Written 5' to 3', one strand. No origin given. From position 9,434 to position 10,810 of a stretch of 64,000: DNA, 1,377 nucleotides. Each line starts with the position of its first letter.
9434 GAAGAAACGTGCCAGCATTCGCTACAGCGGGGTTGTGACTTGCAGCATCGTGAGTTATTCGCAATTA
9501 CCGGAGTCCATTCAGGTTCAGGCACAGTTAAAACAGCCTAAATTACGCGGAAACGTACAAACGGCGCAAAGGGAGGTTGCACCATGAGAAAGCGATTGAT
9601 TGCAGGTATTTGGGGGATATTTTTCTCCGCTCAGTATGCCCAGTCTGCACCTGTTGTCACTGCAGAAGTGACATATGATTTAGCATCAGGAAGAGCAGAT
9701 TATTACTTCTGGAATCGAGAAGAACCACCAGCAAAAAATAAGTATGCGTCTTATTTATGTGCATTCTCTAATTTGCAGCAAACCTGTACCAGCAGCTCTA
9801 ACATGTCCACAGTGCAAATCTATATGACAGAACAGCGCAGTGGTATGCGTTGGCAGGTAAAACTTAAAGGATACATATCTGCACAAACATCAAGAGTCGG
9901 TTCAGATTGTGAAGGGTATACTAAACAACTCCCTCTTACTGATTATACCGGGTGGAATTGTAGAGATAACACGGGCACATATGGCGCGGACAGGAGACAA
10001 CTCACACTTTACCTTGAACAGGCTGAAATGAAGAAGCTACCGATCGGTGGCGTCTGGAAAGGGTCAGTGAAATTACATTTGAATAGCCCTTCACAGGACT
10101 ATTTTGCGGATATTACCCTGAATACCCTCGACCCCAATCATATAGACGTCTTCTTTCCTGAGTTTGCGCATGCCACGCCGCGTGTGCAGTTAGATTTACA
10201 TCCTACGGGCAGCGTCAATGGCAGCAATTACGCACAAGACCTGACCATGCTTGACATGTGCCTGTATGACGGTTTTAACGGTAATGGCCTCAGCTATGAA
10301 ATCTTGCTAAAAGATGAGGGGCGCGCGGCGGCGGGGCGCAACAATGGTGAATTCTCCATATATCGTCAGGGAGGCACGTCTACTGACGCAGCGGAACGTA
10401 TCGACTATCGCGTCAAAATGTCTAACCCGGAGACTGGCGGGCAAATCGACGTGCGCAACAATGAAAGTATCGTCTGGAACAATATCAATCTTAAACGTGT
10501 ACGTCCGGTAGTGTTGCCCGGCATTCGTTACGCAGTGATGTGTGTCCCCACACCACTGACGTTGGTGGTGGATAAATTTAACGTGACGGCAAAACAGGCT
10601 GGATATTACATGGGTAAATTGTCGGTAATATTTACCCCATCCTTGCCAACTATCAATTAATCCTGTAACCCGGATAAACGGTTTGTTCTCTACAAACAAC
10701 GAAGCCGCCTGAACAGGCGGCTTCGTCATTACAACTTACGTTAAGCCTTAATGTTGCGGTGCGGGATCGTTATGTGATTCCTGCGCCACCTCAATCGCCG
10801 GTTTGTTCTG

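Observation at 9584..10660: Tip adhesin with conserved pilin-like C-terminal domain but divergent N-terminal domain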

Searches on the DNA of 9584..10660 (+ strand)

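Call 3: search_dna_similar(query=window:9584-10660:+, collection=ecoli_genomes, mode=near, max_rows=20, rows=spread)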
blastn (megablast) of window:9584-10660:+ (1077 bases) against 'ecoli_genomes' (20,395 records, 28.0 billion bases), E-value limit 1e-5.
Records with a match: 62; places in all: 62; records where one place covers at least 80% of the query: 3.
Genomes with a match: 62 of 5426; with a place that covers at least 80% of the query: 3. Places per genome that has any: lowest 1, median 1, highest 1. On chromosomes: 62 places; on plasmids: 0.
Best place of each record, by identity: >=99% 1; 95-99% 2; 80-90% 59.
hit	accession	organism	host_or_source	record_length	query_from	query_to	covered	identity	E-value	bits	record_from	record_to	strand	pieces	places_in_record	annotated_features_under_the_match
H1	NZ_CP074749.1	Escherichia coli strain R32_14_1F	goat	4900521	1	1077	100%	99.3%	0e+0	1951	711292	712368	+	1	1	CfaE/CblD family pilus tip adhesin | TcfC E-set like domain-containing protein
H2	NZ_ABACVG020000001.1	Escherichia coli strain 2020CK-00188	Homo sapiens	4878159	430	1077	60%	82.9%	1e-162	582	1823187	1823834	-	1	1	CfaE/CblD family pilus tip adhesin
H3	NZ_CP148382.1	Escherichia coli strain Z1323HEC0016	Homo sapiens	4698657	418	1076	61%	81.2%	4e-147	531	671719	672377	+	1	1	CfaE/CblD family pilus tip adhesin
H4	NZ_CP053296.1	Escherichia coli strain M1/5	Homo sapiens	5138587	418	1076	61%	81.1%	2e-145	525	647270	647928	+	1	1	CfaE/CblD family pilus tip adhesin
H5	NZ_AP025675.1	Escherichia coli strain Rb-3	Homo sapiens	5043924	418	1076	61%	81.1%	2e-145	525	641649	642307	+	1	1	CfaE/CblD family pilus tip adhesin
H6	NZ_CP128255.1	Escherichia coli strain T309.Ta3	Equus ferus caballus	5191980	418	1076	61%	81.1%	2e-145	525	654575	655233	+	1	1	CfaE/CblD family pilus tip adhesin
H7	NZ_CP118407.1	Escherichia coli strain GABEEC10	Homo sapiens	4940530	418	1076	61%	81.1%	2e-145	525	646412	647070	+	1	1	CfaE/CblD family pilus tip adhesin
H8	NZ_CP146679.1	Escherichia coli strain MS 200-1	Homo sapiens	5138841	418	1076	61%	81.1%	2e-145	525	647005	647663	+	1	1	CfaE/CblD family pilus tip adhesin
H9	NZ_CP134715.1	Escherichia coli strain RIVM_C040753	Homo sapiens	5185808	418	1076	61%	81.1%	2e-145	525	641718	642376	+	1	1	CfaE/CblD family pilus tip adhesin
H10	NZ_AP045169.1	Escherichia coli strain JNEC-KY173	Homo sapiens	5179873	418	1076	61%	81.1%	2e-145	525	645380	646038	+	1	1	CfaE/CblD family pilus tip adhesin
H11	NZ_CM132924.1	Escherichia coli strain FEA3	Mus musculus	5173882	418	1076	61%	81.1%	2e-145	525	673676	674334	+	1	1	CfaE/CblD family pilus tip adhesin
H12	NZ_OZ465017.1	Escherichia coli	Homo sapiens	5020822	418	1076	61%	81.1%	2e-145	525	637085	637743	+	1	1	CblD like pilus biogenesis initiator family protein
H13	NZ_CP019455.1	Escherichia coli strain FHI_NMBU_03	Homo sapiens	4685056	421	1076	61%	81.3%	4e-147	531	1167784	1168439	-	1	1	CfaE/CblD family pilus tip adhesin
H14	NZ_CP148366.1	Escherichia coli strain Z1323HEC0300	Homo sapiens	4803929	421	1076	61%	81.3%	4e-147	531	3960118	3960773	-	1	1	CfaE/CblD family pilus tip adhesin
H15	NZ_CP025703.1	Escherichia coli strain BH100N substr. MG2017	Homo sapiens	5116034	421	1076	61%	81.1%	2e-145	525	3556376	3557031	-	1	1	CfaE/CblD family pilus tip adhesin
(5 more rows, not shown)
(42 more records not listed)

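Call 7: get_annotated_region(hit=H1, flank=7000)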
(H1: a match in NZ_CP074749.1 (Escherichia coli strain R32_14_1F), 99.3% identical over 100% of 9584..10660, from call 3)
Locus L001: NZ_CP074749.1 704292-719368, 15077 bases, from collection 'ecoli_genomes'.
description: Escherichia coli strain R32_14_1F chromosome, complete genome
organism: Escherichia coli strain R32_14_1F (NCBI taxid 562)
replicon: chromosome; assembly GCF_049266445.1
host: goat; source: missing; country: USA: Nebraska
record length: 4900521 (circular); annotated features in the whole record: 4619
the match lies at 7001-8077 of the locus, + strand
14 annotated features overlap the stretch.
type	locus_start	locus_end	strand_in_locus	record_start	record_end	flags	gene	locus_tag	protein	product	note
CDS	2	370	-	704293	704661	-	yqjC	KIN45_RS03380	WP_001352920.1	DUF1090 family protein YqjC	-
CDS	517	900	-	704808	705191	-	mzrA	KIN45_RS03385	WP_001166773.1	EnvZ/OmpR regulon moderator MzrA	-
CDS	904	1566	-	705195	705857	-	yqjA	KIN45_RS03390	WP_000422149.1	DedA family general envelope maintenance protein YqjA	-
CDS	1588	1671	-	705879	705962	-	yqiM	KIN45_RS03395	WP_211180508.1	protein YqiM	-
CDS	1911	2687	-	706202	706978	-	exuR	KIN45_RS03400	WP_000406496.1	transcriptional regulator ExuR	-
CDS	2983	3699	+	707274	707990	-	-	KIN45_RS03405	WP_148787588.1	fimbria/pilus periplasmic chaperone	-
CDS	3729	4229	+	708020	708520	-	-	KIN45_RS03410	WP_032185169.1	CS1 type fimbrial major subunit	-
CDS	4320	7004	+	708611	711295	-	-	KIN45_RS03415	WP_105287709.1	TcfC E-set like domain-containing protein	-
CDS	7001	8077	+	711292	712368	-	-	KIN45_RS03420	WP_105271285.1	CfaE/CblD family pilus tip adhesin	-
CDS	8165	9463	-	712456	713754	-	exuT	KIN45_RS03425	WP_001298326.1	hexuronate transporter ExuT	-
CDS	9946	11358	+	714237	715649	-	uxaC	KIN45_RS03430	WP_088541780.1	glucuronate isomerase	-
CDS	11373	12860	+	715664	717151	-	uxaA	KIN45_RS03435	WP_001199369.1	altronate dehydratase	-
CDS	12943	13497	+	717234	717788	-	ygjV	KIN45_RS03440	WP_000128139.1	YgjV family protein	-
CDS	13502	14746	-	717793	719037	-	sstT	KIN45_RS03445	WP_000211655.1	serine/threonine transporter SstT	-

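Call 8: get_annotated_region(hit=H3, flank=7000)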
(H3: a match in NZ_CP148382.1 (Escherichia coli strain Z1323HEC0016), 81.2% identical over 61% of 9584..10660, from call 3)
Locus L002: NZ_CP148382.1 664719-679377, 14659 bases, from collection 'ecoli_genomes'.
description: Escherichia coli strain Z1323HEC0016 chromosome, complete genome
organism: Escherichia coli strain Z1323HEC0016 (NCBI taxid 562)
replicon: chromosome; assembly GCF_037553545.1
host: Homo sapiens; source: -; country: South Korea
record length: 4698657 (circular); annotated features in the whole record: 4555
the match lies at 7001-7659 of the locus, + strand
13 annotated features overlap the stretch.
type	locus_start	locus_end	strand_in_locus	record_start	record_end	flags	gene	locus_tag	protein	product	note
CDS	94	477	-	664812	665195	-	mzrA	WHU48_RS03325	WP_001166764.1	EnvZ/OmpR regulon moderator MzrA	-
CDS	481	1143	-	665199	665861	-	yqjA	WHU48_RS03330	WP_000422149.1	DedA family general envelope maintenance protein YqjA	-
CDS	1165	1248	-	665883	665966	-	-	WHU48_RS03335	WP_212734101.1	hypothetical protein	-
CDS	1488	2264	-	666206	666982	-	exuR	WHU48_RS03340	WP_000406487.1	transcriptional regulator ExuR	-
CDS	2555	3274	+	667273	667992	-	-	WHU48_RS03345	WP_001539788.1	fimbria/pilus periplasmic chaperone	-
CDS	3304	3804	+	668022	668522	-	-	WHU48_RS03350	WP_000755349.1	CS1 type fimbrial major subunit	-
CDS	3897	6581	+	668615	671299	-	-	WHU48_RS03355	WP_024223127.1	TcfC E-set like domain-containing protein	-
CDS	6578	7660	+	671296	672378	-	-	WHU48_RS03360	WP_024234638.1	CfaE/CblD family pilus tip adhesin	-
CDS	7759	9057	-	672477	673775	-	exuT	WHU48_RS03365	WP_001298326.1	hexuronate transporter ExuT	-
CDS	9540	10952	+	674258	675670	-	uxaC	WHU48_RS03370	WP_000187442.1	glucuronate isomerase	-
CDS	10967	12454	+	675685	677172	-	uxaA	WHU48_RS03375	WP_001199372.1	altronate dehydratase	-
CDS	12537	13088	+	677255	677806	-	ygjV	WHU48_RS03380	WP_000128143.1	YgjV family protein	-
CDS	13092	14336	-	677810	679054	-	sstT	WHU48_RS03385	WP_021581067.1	serine/threonine transporter SstT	-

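Call 9: get_annotated_region(hit=H2, flank=7000)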
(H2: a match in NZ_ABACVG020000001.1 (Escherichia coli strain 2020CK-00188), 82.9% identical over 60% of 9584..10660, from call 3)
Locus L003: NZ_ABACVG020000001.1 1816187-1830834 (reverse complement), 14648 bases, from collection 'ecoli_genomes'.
description: Escherichia coli strain 2020CK-00188 chromosome, whole genome shotgun sequence
organism: Escherichia coli strain 2020CK-00188 (NCBI taxid 562)
replicon: chromosome; assembly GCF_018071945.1
host: Homo sapiens; source: Rectal Swab; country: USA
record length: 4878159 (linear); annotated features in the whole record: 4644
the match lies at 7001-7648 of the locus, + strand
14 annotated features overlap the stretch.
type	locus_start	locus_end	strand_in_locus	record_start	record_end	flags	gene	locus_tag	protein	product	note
CDS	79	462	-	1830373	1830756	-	mzrA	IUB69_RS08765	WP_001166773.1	EnvZ/OmpR regulon moderator MzrA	-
CDS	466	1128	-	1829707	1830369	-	yqjA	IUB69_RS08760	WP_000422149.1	DedA family general envelope maintenance protein YqjA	-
CDS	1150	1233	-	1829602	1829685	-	yqiM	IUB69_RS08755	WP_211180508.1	protein YqiM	-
CDS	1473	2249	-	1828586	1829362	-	exuR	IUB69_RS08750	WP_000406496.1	transcriptional regulator ExuR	-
CDS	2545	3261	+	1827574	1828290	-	-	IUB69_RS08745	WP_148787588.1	fimbria/pilus periplasmic chaperone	-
CDS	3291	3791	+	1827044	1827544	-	-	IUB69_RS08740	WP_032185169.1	CS1 type fimbrial major subunit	-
CDS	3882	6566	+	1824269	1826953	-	-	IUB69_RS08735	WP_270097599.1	TcfC E-set like domain-containing protein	-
CDS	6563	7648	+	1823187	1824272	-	-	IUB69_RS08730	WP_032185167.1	CfaE/CblD family pilus tip adhesin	-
CDS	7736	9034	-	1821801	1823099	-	exuT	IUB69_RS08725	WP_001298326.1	hexuronate transporter ExuT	-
CDS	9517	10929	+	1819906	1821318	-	uxaC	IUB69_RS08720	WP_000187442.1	glucuronate isomerase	-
CDS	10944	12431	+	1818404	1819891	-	uxaA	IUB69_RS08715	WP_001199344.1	altronate dehydratase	-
CDS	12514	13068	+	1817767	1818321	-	ygjV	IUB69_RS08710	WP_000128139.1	YgjV family protein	-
CDS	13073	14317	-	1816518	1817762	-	sstT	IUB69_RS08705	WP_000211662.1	serine/threonine transporter SstT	-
CDS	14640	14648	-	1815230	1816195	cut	alx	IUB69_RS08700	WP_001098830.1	TerC family membrane protein Alx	-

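Call 20: search_dna_similar(query=window:9584-10660:+, collection=ecoli_genomes, mode=distant, max_rows=40, rows=spread)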
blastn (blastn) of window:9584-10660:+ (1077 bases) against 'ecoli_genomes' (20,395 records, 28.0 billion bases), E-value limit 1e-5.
Records with a match: 1913; places in all: 1931; records where one place covers at least 80% of the query: 1647.
Genomes with a match: 1913 of 5426; with a place that covers at least 80% of the query: 1647. Places per genome that has any: lowest 1, median 1, highest 2. On chromosomes: 1931 places; on plasmids: 0.
Best place of each record, by identity: >=99% 1; 95-99% 2; 80-90% 15; 60-80% 1895.
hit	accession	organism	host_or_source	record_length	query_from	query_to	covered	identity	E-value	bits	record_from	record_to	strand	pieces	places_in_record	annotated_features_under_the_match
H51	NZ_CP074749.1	Escherichia coli strain R32_14_1F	goat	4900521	1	1077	100%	99.3%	0e+0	1911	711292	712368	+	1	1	CfaE/CblD family pilus tip adhesin | TcfC E-set like domain-containing protein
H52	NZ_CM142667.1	Escherichia coli strain UID2309220009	Homo sapiens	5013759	72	1075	93%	76.6%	0e+0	738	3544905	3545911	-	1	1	CfaE/CblD family pilus tip adhesin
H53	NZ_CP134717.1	Escherichia coli strain RIVM_C036204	Homo sapiens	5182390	72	1076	93%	74.1%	6e-175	623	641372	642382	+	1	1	CblD like pilus biogenesis initiator family protein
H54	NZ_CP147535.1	Escherichia coli strain GN03551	Homo sapiens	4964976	72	1075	93%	73.6%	2e-169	606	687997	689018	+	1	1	CfaE/CblD family pilus tip adhesin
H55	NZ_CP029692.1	Escherichia coli strain SD134209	Homo sapiens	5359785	1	1077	88%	77.8%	3e-173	750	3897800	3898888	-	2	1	CfaE/CblD family pilus tip adhesin | TcfC E-set like domain-containing protein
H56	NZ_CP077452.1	Escherichia coli O111:H8 strain 8234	Homo sapiens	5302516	1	1077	88%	77.8%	3e-173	750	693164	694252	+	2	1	CfaE/CblD family pilus tip adhesin | TcfC E-set like domain-containing protein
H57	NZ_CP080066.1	Escherichia coli strain 19SZHZ803Rt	Homo sapiens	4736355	1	1077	88%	77.8%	3e-172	751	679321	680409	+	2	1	CfaE/CblD family pilus tip adhesin | TcfC E-set like domain-containing protein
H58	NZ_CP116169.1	Escherichia coli strain DETEC-P1056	ICU patient rectal swab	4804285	1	1077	88%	77.8%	3e-172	751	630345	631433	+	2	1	CfaE/CblD family pilus tip adhesin | TcfC E-set like domain-containing protein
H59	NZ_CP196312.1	Escherichia coli strain ECE228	Homo sapiens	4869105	1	1077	88%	77.8%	3e-172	751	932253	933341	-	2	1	CfaE/CblD family pilus tip adhesin | TcfC E-set like domain-containing protein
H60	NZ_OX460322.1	Escherichia coli strain EC0880B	Derived from parental isolate EC0880B ...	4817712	1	1077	88%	77.8%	3e-172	751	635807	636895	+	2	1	CfaE/CblD family pilus tip adhesin | TcfC E-set like domain-containing protein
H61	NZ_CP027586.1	Escherichia coli strain 2012EL-2448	Homo sapiens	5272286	1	1077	88%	77.7%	3e-172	746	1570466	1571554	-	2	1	CfaE/CblD family pilus tip adhesin | TcfC E-set like domain-containing protein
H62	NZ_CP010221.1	Escherichia coli strain M19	mouse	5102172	1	1077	88%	77.7%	3e-172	746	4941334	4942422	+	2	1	CfaE/CblD family pilus tip adhesin | TcfC E-set like domain-containing protein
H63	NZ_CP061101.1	Escherichia coli strain 1EC213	Homo sapiens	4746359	1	1077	88%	77.7%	3e-172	746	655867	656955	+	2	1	CfaE/CblD family pilus tip adhesin | TcfC E-set like domain-containing protein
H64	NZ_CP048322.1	Escherichia coli strain 64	environment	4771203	1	1077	88%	77.7%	3e-172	746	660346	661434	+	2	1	CfaE/CblD family pilus tip adhesin | TcfC E-set like domain-containing protein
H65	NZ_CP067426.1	Escherichia coli O22:H8 strain 154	Rectal swab of live bovine cattle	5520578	1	1077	88%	77.7%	3e-172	746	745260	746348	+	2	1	CfaE/CblD family pilus tip adhesin | TcfC E-set like domain-containing protein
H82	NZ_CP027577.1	Escherichia coli strain 2013C-4225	Homo sapiens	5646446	82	1077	81%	78.9%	3e-172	737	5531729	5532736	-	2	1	CfaE/CblD family pilus tip adhesin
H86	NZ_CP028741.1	Escherichia coli strain A34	Genetta maculata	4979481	431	1077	60%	78.7%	1e-151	545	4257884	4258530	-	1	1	CfaE/CblD family pilus tip adhesin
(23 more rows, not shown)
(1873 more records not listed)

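Call 22: search_dna_similar(query=window:9584-10660:+, collection=ecoli_genomes, mode=near, max_rows=6, rows=best)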
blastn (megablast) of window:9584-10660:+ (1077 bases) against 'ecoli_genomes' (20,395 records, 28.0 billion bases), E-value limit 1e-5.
Records with a match: 62; places in all: 62; records where one place covers at least 80% of the query: 3.
Genomes with a match: 62 of 5426; with a place that covers at least 80% of the query: 3. Places per genome that has any: lowest 1, median 1, highest 1. On chromosomes: 62 places; on plasmids: 0.
Best place of each record, by identity: >=99% 1; 95-99% 2; 80-90% 59.
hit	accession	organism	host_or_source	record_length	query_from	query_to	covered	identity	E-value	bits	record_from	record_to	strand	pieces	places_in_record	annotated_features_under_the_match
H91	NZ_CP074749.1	Escherichia coli strain R32_14_1F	goat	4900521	1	1077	100%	99.3%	0e+0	1951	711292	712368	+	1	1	CfaE/CblD family pilus tip adhesin | TcfC E-set like domain-containing protein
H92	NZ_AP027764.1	Escherichia coli strain 2017-02-2CC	Homo sapiens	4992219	1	1077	100%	98.2%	0e+0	1884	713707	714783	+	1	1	CfaE/CblD family pilus tip adhesin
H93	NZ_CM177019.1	Escherichia coli strain RMDEC465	Homo sapiens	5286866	1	1077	100%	98.1%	0e+0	1879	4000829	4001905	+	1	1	CblD like pilus biogenesis initiator family protein | TcfC E-set like domain-containing protein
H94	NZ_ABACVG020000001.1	Escherichia coli strain 2020CK-00188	Homo sapiens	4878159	430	1077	60%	82.9%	1e-162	582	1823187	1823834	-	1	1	CfaE/CblD family pilus tip adhesin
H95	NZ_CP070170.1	Escherichia coli strain FDAARGOS_1284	Homo sapiens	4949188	418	1076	61%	81.2%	4e-147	531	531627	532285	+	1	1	CfaE/CblD family pilus tip adhesin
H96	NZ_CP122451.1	Escherichia coli strain 82.0312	Human urine sample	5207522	418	1076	61%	81.2%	4e-147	531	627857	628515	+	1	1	CfaE/CblD family pilus tip adhesin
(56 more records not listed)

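Call 29: get_annotated_region(hit=H92, flank=6500)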
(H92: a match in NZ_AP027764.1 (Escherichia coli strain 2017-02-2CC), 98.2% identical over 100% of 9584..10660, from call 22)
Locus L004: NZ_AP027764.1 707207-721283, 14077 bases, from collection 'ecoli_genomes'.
description: Escherichia coli strain 2017-02-2CC chromosome, complete genome
organism: Escherichia coli strain 2017-02-2CC (NCBI taxid 562)
replicon: chromosome; assembly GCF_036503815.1
host: Homo sapiens; source: feces; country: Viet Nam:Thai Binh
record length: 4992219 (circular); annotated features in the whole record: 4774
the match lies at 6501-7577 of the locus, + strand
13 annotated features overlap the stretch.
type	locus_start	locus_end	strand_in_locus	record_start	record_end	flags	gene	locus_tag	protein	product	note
CDS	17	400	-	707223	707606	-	mzrA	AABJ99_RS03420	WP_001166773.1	EnvZ/OmpR regulon moderator MzrA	-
CDS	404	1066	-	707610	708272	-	yqjA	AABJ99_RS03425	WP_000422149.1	DedA family general envelope maintenance protein YqjA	-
CDS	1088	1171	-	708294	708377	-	yqiM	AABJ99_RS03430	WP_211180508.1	protein YqiM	-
CDS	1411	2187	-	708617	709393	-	exuR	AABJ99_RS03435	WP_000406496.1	transcriptional regulator ExuR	-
CDS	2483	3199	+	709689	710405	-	-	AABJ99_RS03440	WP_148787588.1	fimbria/pilus periplasmic chaperone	-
CDS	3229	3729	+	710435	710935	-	-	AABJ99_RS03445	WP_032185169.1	CS1 type fimbrial major subunit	-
CDS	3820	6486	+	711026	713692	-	-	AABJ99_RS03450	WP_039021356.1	TcfC E-set like domain-containing protein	-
CDS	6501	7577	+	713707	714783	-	-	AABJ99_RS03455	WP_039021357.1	CfaE/CblD family pilus tip adhesin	-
CDS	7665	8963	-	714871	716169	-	exuT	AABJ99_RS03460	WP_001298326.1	hexuronate transporter ExuT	-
CDS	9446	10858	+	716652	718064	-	uxaC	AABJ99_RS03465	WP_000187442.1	glucuronate isomerase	-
CDS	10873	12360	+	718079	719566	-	uxaA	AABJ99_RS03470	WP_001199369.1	altronate dehydratase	-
CDS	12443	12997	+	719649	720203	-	ygjV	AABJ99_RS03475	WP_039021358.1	YgjV family protein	-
CDS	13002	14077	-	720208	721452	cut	sstT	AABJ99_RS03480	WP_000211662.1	serine/threonine transporter SstT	-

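Call 30: get_annotated_region(hit=H93, flank=6500)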
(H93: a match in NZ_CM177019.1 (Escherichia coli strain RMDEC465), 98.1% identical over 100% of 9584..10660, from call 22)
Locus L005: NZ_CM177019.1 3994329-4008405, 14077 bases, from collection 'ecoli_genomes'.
description: Escherichia coli strain RMDEC465 chromosome, whole genome shotgun sequence
organism: Escherichia coli strain RMDEC465 (NCBI taxid 562)
replicon: chromosome; assembly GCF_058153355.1
host: Homo sapiens; source: stool; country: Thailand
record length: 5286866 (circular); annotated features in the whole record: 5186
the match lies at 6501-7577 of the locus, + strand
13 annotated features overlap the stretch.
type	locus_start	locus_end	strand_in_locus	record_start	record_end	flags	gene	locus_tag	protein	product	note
CDS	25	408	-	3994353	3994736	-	mzrA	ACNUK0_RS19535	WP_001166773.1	EnvZ/OmpR regulon moderator MzrA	-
CDS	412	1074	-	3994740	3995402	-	yqjA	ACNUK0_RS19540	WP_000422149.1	DedA family general envelope maintenance protein YqjA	-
CDS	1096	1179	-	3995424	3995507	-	yqiM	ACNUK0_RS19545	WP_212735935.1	hypothetical protein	-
CDS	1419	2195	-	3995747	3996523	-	exuR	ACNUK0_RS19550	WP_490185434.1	transcriptional regulator ExuR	-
CDS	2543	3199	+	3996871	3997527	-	-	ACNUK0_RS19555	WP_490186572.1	fimbria/pilus periplasmic chaperone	-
CDS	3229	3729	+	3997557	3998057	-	-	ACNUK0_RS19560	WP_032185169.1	CS1 type fimbrial major subunit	-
CDS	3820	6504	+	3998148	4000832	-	-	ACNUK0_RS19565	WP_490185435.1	TcfC E-set like domain-containing protein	-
CDS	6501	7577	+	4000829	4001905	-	-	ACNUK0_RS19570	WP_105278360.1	CblD like pilus biogenesis initiator family protein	-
CDS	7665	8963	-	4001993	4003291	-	exuT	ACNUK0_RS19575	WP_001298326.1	hexuronate transporter ExuT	-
CDS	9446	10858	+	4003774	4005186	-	uxaC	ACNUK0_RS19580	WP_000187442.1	glucuronate isomerase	-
CDS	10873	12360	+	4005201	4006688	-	uxaA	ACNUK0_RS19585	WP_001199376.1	altronate dehydratase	-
CDS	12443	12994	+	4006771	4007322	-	ygjV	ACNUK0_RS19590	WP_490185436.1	YgjV family protein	-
CDS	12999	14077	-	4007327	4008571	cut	sstT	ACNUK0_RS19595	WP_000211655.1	serine/threonine transporter SstT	-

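Call 31: get_annotated_region(hit=H55, flank=6500)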
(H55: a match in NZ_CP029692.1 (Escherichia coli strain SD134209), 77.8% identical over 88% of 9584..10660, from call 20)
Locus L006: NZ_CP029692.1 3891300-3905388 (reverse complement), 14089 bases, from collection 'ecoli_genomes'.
description: Escherichia coli strain SD134209 chromosome, complete genome
organism: Escherichia coli strain SD134209 (NCBI taxid 562)
replicon: chromosome; assembly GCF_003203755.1
host: Homo sapiens; source: feces; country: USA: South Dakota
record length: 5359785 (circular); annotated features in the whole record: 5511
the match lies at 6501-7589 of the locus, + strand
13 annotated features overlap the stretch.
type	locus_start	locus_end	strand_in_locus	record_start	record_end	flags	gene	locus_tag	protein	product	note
CDS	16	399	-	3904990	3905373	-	mzrA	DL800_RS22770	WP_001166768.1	EnvZ/OmpR regulon moderator MzrA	-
CDS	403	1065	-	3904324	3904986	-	yqjA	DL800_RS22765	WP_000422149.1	DedA family general envelope maintenance protein YqjA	-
CDS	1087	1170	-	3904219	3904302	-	yqiM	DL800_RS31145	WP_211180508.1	protein YqiM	-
CDS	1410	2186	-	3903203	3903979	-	exuR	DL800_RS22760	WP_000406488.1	transcriptional regulator ExuR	-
CDS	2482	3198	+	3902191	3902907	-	-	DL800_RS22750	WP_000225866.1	fimbria/pilus periplasmic chaperone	-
CDS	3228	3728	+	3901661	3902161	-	-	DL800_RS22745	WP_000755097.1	CS1 type fimbrial major subunit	-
CDS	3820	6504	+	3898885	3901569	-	-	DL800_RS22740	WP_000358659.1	TcfC E-set like domain-containing protein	-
CDS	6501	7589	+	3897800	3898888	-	-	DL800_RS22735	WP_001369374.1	CfaE/CblD family pilus tip adhesin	-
CDS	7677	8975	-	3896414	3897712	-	exuT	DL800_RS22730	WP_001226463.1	hexuronate transporter ExuT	-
CDS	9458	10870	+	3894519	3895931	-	uxaC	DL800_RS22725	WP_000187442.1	glucuronate isomerase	-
CDS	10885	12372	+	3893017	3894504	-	uxaA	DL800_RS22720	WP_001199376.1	altronate dehydratase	-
CDS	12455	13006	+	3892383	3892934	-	ygjV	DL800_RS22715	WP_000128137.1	YgjV family protein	-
CDS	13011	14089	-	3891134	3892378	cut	sstT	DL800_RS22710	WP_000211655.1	serine/threonine transporter SstT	-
